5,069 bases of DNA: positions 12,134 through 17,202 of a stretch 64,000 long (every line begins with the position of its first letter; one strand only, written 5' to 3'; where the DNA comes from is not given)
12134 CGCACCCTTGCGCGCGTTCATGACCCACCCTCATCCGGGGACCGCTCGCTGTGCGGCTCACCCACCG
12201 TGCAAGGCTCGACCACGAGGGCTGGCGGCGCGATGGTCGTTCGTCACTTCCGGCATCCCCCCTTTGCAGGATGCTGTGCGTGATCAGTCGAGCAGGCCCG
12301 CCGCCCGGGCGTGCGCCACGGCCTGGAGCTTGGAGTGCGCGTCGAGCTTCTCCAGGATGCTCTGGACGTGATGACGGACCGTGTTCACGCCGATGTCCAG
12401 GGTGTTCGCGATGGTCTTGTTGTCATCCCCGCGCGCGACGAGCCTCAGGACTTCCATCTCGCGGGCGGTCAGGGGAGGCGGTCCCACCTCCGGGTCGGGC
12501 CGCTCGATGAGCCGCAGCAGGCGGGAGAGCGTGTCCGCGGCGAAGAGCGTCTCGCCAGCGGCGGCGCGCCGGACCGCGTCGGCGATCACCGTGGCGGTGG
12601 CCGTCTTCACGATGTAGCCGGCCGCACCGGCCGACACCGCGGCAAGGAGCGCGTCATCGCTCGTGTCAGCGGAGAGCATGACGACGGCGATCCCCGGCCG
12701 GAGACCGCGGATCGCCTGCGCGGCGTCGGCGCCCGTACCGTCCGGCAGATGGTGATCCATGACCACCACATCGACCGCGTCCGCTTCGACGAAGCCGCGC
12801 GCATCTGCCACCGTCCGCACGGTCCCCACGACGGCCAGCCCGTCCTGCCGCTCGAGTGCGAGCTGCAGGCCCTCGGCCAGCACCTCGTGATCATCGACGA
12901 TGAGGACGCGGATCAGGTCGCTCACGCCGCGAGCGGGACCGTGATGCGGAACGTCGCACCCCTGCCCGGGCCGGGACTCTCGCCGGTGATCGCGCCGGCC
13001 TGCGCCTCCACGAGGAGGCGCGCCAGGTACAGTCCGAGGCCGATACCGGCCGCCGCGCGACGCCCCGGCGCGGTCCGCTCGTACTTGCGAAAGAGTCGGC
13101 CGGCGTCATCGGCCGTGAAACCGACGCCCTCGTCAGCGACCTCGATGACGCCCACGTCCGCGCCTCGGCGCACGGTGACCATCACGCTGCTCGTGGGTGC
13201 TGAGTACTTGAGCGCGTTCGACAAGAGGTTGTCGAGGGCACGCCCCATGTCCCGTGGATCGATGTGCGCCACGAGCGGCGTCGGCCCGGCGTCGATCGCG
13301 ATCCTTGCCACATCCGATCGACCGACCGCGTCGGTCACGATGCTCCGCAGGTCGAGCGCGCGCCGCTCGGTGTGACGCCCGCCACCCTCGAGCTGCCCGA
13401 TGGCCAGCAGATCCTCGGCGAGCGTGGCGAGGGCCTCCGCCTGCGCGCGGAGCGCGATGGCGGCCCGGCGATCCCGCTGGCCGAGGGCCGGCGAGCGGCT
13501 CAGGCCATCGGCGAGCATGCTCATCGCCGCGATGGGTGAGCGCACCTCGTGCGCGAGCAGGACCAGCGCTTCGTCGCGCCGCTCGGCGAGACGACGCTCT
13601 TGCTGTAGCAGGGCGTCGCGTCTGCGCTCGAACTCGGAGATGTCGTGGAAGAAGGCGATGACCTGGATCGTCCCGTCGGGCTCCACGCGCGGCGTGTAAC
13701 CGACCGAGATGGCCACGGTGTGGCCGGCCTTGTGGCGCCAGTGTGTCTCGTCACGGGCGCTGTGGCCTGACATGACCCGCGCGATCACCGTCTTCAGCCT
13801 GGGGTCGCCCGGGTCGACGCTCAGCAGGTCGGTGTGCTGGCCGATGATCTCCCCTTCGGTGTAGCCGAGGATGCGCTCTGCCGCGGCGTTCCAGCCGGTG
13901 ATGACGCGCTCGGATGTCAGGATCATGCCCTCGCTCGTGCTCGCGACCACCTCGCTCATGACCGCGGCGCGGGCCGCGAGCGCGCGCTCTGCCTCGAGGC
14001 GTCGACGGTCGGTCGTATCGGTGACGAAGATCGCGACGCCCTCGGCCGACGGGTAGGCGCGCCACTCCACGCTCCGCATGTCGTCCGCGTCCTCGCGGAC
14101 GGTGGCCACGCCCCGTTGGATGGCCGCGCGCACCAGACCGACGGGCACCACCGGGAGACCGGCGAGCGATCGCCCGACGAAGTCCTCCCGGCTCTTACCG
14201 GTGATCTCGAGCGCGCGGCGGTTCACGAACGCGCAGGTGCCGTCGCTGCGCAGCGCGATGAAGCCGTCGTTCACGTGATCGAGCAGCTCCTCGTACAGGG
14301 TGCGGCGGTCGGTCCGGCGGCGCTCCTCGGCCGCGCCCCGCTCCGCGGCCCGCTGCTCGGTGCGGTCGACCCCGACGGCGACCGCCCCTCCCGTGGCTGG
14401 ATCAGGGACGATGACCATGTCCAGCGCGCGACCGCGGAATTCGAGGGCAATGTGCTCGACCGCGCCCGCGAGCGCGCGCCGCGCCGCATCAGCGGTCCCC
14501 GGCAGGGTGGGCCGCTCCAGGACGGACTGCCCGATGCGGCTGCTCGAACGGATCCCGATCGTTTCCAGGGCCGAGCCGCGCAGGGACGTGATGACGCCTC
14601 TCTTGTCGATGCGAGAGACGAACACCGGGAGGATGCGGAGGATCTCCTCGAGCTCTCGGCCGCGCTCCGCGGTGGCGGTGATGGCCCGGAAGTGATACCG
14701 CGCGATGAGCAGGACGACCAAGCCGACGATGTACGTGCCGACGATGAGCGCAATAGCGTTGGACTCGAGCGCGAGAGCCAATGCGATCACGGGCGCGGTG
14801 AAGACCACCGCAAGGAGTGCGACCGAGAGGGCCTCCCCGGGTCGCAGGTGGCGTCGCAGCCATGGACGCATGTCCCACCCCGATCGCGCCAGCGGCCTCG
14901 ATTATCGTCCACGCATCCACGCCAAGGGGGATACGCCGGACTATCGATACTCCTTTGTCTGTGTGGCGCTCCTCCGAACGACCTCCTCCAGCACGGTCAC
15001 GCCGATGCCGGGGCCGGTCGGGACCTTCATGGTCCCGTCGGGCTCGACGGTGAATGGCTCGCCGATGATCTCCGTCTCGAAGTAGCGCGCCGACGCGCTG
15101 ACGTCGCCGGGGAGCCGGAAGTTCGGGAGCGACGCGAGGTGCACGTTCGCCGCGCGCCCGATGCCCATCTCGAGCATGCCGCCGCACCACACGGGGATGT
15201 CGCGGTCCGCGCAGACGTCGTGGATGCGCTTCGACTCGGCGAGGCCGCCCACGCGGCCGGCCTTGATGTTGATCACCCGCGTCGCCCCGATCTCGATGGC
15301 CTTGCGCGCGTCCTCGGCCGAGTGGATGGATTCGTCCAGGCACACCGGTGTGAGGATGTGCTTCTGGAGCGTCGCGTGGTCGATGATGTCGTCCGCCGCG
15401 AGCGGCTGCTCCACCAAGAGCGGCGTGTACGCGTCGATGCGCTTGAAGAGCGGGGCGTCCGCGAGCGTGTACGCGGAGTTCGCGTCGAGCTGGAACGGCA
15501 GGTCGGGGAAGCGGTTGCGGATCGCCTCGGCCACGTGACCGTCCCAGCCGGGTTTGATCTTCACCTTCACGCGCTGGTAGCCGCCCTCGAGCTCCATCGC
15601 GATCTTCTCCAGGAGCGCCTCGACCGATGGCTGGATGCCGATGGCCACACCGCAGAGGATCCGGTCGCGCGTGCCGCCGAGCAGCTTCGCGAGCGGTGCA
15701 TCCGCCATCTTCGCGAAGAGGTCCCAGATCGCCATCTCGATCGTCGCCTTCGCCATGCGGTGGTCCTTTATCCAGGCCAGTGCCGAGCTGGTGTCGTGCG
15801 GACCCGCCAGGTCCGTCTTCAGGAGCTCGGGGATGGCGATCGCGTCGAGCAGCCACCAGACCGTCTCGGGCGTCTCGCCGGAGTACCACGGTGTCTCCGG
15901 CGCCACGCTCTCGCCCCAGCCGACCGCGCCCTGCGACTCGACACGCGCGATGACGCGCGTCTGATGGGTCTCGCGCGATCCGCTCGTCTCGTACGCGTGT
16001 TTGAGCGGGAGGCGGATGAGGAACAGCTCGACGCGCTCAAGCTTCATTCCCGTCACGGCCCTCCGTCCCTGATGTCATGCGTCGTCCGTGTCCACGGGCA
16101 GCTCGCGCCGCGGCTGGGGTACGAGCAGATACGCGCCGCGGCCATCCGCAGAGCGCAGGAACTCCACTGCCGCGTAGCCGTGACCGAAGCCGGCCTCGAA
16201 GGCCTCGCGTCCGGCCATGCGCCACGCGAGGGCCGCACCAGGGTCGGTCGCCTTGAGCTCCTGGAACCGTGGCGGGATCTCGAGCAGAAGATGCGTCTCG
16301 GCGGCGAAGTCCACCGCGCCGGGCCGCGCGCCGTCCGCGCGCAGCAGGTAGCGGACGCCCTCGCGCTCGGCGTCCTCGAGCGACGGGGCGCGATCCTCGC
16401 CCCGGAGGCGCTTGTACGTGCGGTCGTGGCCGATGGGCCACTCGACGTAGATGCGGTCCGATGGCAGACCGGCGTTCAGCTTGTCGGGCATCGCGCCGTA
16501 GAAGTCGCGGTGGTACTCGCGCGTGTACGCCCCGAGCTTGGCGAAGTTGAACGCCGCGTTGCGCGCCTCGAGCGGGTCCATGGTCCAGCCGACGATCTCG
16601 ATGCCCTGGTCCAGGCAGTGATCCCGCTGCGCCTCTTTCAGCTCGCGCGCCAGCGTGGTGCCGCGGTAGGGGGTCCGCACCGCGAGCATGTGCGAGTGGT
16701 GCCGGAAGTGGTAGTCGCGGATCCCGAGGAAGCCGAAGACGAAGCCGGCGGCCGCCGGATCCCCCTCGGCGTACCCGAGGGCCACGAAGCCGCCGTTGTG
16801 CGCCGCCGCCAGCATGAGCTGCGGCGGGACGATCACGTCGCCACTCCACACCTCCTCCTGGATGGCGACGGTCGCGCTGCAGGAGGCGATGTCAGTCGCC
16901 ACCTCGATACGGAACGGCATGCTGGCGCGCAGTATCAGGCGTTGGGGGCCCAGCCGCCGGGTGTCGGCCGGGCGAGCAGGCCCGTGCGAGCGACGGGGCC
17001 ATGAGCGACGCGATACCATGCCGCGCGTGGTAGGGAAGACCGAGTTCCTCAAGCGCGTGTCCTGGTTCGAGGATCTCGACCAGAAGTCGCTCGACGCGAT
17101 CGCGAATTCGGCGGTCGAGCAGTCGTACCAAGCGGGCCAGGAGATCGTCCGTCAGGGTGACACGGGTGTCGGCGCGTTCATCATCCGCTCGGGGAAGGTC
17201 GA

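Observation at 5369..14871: Seven consecutive signalling genes fused into one translationally coupled operon (2 HKs, 3 RRs, EAL-REC, GGDEF)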

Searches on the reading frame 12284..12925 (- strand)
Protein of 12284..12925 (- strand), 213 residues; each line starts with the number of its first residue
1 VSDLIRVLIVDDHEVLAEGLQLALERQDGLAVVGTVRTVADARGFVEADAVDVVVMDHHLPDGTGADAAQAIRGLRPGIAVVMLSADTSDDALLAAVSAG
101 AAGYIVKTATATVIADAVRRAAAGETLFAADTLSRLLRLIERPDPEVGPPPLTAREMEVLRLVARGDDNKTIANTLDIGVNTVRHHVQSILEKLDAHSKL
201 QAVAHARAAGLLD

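Call 5: search_protein_families(library=pfam, proteins=[window:12284-12925:-], max_evalue=0.01)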
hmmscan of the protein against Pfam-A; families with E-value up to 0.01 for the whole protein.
window:12284-12925:- (213 aa): 2 families
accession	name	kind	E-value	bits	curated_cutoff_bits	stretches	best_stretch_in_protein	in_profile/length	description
PF00072.30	Response_reg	-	2.5e-22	79.6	30.2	1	7-118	1-110/111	Response regulator receiver domain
PF00196.25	GerE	-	3.2e-17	62.3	23.5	1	151-206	2-57/57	Bacterial regulatory proteins, luxR family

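Call 27: search_protein_families(library=ncbifam, proteins=[window:12284-12925:-], max_evalue=0.001)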
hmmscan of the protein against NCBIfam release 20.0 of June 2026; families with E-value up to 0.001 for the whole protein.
window:12284-12925:- (213 aa): 82 families (the best 25 are shown)
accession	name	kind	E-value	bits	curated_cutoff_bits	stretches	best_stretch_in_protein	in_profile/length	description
NF047785.1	respo_reg_MadR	equivalog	2.6e-38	131.5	300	1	5-212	1-209/209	MadR family response regulator transcription factor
NF052445.1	RespRegMctR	equivalog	6.3e-38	130.2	300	1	5-199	2-192/205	two-component system response regulator MctR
NF011896.0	PRK15369.1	equivalog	2.7e-30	105.6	242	1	5-209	4-207/211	two component system response regulator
NF007935.0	PRK10651.1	equivalog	3.5e-29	101.5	250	1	3-204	5-208/216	two-component system response regulator NarL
NF007018.1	PRK09483.1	equivalog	6.7e-28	97.8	280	1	4-206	1-203/217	UvrY/SirA/GacA family response regulator transcription factor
NF007708.0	PRK10403.1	equivalog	7.9e-27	94.1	343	1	6-202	8-204/215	nitrate/nitrite response regulator protein NarP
NF041830.1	RR_TF_ErdR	exception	1e-20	74.4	390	1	6-203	3-202/213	response regulator transcription factor ErdR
NF007403.0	PRK09935.1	equivalog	1.1e-20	74.1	271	1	7-211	6-209/210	fimbria biosynthesis transcriptional regulator FimZ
NF007685.0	PRK10360.1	equivalog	7.8e-18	65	258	1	5-199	2-185/196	response regulator transcription factor UhpA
NF001965.0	PRK00742.1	subfamily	2e-16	60.2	293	1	4-112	3-112/357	chemotaxis-specific protein-glutamate methyltransferase CheB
NF007419.0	PRK09958.1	equivalog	2.9e-14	53.1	251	1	7-207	3-199/204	acid-sensing system DNA-binding response regulator EvgA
NF041367.1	CheY_Halo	equivalog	1.3e-12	48.1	200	1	7-118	1-110/114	chemotaxis protein CheY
NF008098.0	PRK10840.1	equivalog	1.4e-12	47.6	235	1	5-197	4-196/216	response regulator transcription factor RcsB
TIGR03020.2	EpsA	equivalog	2.2e-12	47.2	170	1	152-207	191-246/247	XrtB/PEP-CTERM-associated transcriptional regulator EpsA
NF009206.0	PRK12555.1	subfamily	3.5e-12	45.9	342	1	5-111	1-108/340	chemotaxis-specific protein-glutamate methyltransferase CheB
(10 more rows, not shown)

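Call 59: find_encoding_contigs(protein=window:12284-12925:-, flank=10000, max_places=6)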
Protein window:12284-12925:- (213 aa): 2 contigs read that carry it; 2 places shown.
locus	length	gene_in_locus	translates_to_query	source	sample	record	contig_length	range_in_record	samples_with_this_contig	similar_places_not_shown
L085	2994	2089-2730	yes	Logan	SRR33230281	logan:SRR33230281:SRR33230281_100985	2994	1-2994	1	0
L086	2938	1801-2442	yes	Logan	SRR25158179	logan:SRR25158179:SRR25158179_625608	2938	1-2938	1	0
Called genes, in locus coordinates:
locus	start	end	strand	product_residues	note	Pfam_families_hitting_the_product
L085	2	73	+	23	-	?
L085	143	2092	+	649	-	PF00989:PAS (weak), PF08448:PAS_4 (weak), PF13188:PAS_8 (faint), PF00989:PAS, PF08448:PAS_4, PF13426:PAS_9, PF00512:HisKA (weak), PF02518:HATPase_c, +1 more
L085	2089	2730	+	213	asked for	PF00072:Response_reg, PF00196:GerE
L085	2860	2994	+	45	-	?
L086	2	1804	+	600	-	?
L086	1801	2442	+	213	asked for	PF00072:Response_reg, PF00196:GerE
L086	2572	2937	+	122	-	?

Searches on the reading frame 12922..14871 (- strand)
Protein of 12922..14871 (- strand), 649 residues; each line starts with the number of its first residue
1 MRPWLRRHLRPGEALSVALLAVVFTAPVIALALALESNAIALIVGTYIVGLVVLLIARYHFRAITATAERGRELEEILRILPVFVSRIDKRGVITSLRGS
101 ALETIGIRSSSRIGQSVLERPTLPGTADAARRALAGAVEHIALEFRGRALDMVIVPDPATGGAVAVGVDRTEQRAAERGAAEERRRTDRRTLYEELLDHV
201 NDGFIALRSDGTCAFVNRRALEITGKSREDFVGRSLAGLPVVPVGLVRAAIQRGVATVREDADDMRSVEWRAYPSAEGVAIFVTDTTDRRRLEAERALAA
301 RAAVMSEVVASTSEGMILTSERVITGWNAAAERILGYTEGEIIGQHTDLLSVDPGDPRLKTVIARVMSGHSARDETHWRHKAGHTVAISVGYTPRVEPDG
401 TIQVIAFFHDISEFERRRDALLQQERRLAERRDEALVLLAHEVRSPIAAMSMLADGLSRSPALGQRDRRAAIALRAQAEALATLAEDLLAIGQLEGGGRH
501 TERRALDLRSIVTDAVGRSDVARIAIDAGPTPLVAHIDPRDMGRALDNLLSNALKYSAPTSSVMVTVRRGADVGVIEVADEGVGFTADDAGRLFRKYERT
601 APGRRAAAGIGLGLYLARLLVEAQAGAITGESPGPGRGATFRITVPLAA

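Call 5: search_protein_families(library=pfam, proteins=[window:12922-14871:-], max_evalue=0.01)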
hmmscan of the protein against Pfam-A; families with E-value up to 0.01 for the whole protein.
window:12922-14871:- (649 aa): 8 families
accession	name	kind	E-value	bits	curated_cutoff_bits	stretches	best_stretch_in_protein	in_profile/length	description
PF00989.32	PAS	-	1.3e-21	77.1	22.6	2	307-411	5-113/113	PAS fold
PF02518.31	HATPase_c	-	8.3e-20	71.7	26.4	1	538-648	2-110/111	Histidine kinase-, DNA gyrase B-, and HSP90-like ATPase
PF08448.16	PAS_4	-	8.1e-19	68.3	23.1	2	318-416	11-110/110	PAS fold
PF13426.13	PAS_9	-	1.5e-14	54.6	27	1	314-413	2-103/103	PAS domain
PF13188.13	PAS_8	-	1.6e-10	40.9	21.8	2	308-357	6-55/65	PAS domain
PF08447.18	PAS_3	-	4.5e-07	30.5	25.6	1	326-403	3-83/89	PAS fold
PF00512.31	HisKA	-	9.1e-06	26.1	26.9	1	439-497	9-66/66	His Kinase A (phospho-acceptor) domain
PF03379.19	CcmB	-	0.0033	17.3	24.9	1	17-85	101-168/215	CcmB protein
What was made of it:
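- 12922..14871 (-): HK1: membrane-anchored sensor histidine kinase with a 2-TM hairpin, three PAS-like regions, HisKA and HATPase (649 aa, HET7700945.1). Pfam (call 5).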

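Call 27: search_protein_families(library=ncbifam, proteins=[window:12922-14871:-], max_evalue=0.001)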
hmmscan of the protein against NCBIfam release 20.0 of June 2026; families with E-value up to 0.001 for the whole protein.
window:12922-14871:- (649 aa): 66 families (the best 25 are shown)
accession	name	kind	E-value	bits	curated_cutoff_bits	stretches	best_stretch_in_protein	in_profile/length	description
NF046044.1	PnpS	equivalog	1.6e-31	109.7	400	1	295-646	47-390/390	two-component system histidine kinase PnpS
NF033092.0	HK_WalK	equivalog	5e-31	107.9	725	1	303-646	258-593/594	cell wall metabolism sensor histidine kinase WalK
NF008468.0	PRK11360.1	equivalog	1.3e-30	106.3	646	1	307-647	272-608/616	two-component system sensor histidine kinase AtoS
NF047874.1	MASE3_PAS_HK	subfamily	8.1e-29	100.9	560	2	535-647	513-625/655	MASE3 domain-containing sensor histidine kinase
TIGR02966.1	phoR_proteo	equivalog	2.6e-27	95.7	334.2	1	312-644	15-332/333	phosphate regulon sensor histidine kinase PhoR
NF041880.1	EPS_EpsF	equivalog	7.8e-27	93.9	900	1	414-646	257-492/492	response regulator EpsF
NF040691.1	MtrAB_MtrB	equivalog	3.3e-24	85.8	450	1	440-648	279-493/507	MtrAB system histidine kinase MtrB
NF041735.1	hist_kin_RppB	equivalog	3.8e-23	82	400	1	440-646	224-438/438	two-component system sensor histidine kinase RppB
NF045595.1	HK_scytonemin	equivalog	1.6e-22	79.7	865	1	294-647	273-635/637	scytonemin biosynthesis sensor histidine kinase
TIGR00229.1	sensory_box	domain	3.4e-22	78.9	22.9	2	311-420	13-125/126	PAS domain S-box protein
NF041777.1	sens_FixL_Rhizob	equivalog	1.7e-21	76.4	850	1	282-648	104-482/485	sensor protein FixL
TIGR02956.1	TMAO_torS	equivalog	3.5e-21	75.1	676.5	1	436-648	468-683/967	TMAO reductase system sensor histidine kinase/response regulator TorS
NF041832.1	near_NosP_CTERM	subfamily_domain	4e-20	72.2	400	1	439-648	14-226/370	NahK/ErcS family hybrid sensor histidine kinase/response regulator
NF007898.0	PRK10604.1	equivalog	1.1e-19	71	478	1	438-647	218-423/433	two-component system sensor histidine kinase RstB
NF007793.0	PRK10490.1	equivalog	1.3e-18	66.5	1123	1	419-647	653-882/895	two-component system sensor histidine kinase KdpD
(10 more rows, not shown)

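Call 57: list_cluster_members(proteins=[window:12922-14871:-, window:12284-12925:-, window:11714-12154:-, window:11028-11717:-, window:8613-11027:-, window:8613-11015:-, window:8613-10985:-, window:8613-10964:-, window:6217-8616:-, window:5369-6220:-])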
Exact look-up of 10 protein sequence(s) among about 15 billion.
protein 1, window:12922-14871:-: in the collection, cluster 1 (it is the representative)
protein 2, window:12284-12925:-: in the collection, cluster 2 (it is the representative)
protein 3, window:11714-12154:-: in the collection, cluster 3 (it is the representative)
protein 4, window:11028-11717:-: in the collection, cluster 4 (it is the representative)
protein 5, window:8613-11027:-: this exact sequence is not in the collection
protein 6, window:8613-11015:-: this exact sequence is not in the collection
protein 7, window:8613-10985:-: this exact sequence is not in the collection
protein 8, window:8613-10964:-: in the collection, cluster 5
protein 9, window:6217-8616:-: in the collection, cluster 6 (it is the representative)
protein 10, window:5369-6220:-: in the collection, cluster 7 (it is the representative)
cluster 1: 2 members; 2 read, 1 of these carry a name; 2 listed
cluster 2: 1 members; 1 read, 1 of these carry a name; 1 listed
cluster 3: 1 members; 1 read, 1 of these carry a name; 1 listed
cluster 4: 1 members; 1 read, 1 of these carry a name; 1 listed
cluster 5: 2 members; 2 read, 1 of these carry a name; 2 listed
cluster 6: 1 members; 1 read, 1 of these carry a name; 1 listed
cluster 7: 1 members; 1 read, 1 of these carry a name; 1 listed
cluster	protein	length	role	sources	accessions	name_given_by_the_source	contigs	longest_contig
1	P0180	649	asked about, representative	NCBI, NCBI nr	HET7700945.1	MAG TPA: PAS domain S-box protein [Candidatus Limnocylindria bacterium] | PAS domain S-box protein [Candidatus Limnocylindria bacterium]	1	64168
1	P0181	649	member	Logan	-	-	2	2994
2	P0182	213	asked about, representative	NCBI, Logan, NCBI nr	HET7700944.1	MAG TPA: response regulator transcription factor [Candidatus Limnocylindria bacterium] | response regulator transcription factor [Candidatus Limnocylindria bacterium]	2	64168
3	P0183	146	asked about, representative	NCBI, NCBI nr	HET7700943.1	MAG TPA: response regulator [Candidatus Limnocylindria bacterium] | response regulator [Candidatus Limnocylindria bacterium]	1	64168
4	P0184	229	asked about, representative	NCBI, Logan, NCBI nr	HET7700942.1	MAG TPA: response regulator transcription factor [Candidatus Limnocylindria bacterium] | response regulator transcription factor [Candidatus Limnocylindria bacterium]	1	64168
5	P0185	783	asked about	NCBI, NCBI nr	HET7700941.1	MAG TPA: EAL domain-containing protein [Candidatus Limnocylindria bacterium] | EAL domain-containing protein [Candidatus Limnocylindria bacterium]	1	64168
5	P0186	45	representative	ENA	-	-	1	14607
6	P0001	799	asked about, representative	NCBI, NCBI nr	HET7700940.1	MAG TPA: ATP-binding protein [Candidatus Limnocylindria bacterium] | ATP-binding protein [Candidatus Limnocylindria bacterium]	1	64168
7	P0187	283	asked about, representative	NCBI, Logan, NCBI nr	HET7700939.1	MAG TPA: GGDEF domain-containing protein [Candidatus Limnocylindria bacterium] | GGDEF domain-containing protein [Candidatus Limnocylindria bacterium]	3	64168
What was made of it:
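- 12922..14871 (-): The exact protein is in NCBI (call 57).
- Checked: NCBI's own annotation has the same seven proteins, HET7700945 to HET7700939, with the same starts except for G5 (call 57). NCBI starts G5 at Met22 (window 10964), 63 nt downstream (call 57).
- NCBI's gene calls agree (call 57).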

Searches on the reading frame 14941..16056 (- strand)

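Call 8: search_protein_families(library=pfam, proteins=[window:14941-16056:-], max_evalue=0.001)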
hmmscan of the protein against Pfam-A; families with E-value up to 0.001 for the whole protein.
window:14941-16056:- (371 aa): 2 families
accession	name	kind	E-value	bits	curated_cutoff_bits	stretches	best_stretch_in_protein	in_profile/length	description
PF13378.12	MR_MLE_C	-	9.2e-46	156.7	29.4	1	156-358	10-218/219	Enolase C-terminal domain-like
PF02746.21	MR_MLE_N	-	3.7e-12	46.9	22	1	24-127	18-117/117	Mandelate racemase / muconate lactonizing enzyme, N-terminal domain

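Call 27: search_protein_families(library=ncbifam, proteins=[window:14941-16056:-], max_evalue=0.001)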
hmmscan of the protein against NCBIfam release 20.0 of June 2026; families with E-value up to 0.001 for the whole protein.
window:14941-16056:- (371 aa): 19 families
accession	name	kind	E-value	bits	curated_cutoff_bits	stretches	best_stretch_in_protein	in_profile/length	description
TIGR01928.1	menC_lowGC_arch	equivalog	5.1e-100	334.6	200.65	1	13-334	2-323/325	o-succinylbenzoate synthase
TIGR02534.1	mucon_cyclo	subfamily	3.3e-39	135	334.95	1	7-360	2-362/368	muconate/chloromuconate family cycloisomerase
NF043002.1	HProlDhtase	equivalog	6.8e-28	97.6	500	1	4-360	1-359/366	cis-3-hydroxy-L-proline dehydratase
NF047820.1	TalGalacDh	equivalog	7.5e-28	97.5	500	1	102-361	107-362/371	L-talarate/galactarate dehydratase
NF042940.1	racemase_DgcA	equivalog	2.8e-26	92.5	400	1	15-309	7-286/323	N-acetyl-D-Glu racemase DgcA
NF041118.1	A_G_epim_Thtga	equivalog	4.2e-22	78.7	500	1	4-308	1-306/341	L-Ala-D/L-Glu epimerase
NF040790.2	glucon_galact_dh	equivalog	2.3e-21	76.1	750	1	204-369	211-375/390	bifunctional D-gluconate/D-galactonate dehydratase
NF043051.1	ManoateDhtManD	equivalog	2.9e-19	69.2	550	2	178-362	197-382/403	D-mannonate dehydratase ManD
NF010624.0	PRK14017.1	equivalog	2.1e-18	66.6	311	2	203-370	196-367/382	galactonate dehydratase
NF011654.0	PRK15072.1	subfamily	3.5e-17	62.4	430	2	177-362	197-383/404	D-galactonate dehydratase family protein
NF040866.1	AraD_Arch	equivalog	1.2e-16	60.7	650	1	104-361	105-367/372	arabinonate dehydratase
NF011708.0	PRK15129.1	equivalog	2.2e-14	53.2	343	1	14-307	9-287/321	L-Ala-D/L-Glu epimerase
TIGR01927.1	menC_gam_Gplu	equivalog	3.8e-14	52.7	130.55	1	17-309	6-280/307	o-succinylbenzoate synthase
NF002739.0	PRK02714.1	equivalog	7.4e-13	48.7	259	1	143-309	117-288/320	o-succinylbenzoate synthase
NF002782.0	PRK02901.1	equivalog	6.2e-12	45.1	288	1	143-346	86-291/328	o-succinylbenzoate synthase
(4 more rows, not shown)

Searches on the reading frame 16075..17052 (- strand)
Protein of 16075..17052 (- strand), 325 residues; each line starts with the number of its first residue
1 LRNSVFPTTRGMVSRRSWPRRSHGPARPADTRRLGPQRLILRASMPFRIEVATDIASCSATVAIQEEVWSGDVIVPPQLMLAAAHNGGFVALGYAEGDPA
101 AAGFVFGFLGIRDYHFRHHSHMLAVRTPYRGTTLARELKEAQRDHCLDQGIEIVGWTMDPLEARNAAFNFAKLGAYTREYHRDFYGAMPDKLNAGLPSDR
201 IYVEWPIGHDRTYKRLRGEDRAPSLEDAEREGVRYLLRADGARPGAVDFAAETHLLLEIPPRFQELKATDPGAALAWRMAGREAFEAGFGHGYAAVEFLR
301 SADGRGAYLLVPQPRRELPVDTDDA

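Call 8: search_protein_families(library=pfam, proteins=[window:16075-17052:-], max_evalue=0.001)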
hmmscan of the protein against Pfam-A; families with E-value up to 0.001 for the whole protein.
window:16075-17052:- (325 aa): 1 family
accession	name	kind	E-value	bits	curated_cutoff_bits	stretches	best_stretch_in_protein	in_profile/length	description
PF00583.31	Acetyltransf_1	-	0.00027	21.6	20.7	1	85-174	31-115/116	Acetyltransferase (GNAT) family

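Call 27: search_protein_families(library=ncbifam, proteins=[window:16075-17052:-], max_evalue=0.001)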
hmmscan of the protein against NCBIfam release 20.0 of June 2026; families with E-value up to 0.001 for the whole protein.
window:16075-17052:- (325 aa): 0 families
